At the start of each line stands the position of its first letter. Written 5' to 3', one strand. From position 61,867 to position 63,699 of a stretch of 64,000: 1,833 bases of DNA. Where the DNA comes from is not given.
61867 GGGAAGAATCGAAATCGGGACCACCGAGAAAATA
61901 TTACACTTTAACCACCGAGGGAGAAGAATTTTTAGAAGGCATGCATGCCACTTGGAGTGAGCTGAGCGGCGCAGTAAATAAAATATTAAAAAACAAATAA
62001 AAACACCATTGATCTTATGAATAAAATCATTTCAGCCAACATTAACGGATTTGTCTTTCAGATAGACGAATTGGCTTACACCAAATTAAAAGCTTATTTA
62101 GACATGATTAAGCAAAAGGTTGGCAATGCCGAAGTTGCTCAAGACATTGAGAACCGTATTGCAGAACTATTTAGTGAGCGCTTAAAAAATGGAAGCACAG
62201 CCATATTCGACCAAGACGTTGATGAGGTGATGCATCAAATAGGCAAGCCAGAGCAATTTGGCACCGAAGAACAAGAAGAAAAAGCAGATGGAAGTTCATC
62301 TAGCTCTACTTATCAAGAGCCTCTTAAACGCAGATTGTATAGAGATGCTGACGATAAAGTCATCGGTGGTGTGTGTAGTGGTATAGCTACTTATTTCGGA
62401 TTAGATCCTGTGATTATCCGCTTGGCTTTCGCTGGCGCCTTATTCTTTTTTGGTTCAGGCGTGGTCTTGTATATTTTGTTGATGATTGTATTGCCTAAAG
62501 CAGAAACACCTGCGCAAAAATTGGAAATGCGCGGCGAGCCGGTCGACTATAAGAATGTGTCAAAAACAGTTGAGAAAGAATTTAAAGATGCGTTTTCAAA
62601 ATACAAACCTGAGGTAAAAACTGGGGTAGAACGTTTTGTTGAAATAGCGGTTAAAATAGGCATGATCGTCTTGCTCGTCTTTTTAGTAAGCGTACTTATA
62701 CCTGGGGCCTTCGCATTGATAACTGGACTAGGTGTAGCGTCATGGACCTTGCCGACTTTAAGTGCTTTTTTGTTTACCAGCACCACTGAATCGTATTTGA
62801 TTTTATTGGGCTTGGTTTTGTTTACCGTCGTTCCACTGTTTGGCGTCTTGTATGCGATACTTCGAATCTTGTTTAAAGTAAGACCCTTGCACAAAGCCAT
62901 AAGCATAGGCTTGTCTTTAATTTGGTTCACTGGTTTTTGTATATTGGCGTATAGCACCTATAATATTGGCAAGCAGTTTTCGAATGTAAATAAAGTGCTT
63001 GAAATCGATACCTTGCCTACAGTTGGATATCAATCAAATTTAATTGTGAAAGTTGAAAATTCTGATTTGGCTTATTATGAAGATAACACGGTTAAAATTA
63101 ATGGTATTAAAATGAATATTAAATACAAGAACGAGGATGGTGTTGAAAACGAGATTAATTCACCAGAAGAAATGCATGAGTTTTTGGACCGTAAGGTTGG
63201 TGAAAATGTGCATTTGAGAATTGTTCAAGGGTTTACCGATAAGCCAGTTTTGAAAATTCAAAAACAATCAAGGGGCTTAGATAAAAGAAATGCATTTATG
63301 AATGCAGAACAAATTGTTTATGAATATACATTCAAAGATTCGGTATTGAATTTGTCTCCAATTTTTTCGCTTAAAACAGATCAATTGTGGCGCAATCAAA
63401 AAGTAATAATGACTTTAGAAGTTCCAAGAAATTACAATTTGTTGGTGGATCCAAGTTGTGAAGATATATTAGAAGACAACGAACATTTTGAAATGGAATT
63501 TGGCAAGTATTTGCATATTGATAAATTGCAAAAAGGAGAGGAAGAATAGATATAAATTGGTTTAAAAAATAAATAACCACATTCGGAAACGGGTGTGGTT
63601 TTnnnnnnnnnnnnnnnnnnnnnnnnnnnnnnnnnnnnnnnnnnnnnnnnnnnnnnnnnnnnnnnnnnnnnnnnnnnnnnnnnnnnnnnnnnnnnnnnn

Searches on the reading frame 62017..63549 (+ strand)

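Call 14: search_protein_families(library=pfam, proteins=[window:62017-63549:+], max_evalue=0.001)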
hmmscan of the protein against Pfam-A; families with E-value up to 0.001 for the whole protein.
window:62017-63549:+ (510 aa): 3 families
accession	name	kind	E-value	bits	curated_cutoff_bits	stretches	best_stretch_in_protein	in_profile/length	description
PF04024.17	PspC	-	1.1e-22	80.1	25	1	105-162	1-58/58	PspC domain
PF22744.3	Toast-rack_PspC-Cterm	-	4.8e-20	72.1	27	1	394-492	11-109/136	ToastRack found in some PspC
PF22571.1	LiaI-LiaF-TM_PspC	-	8.3e-13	48.7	27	1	179-321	2-142/142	PspC transmembrane region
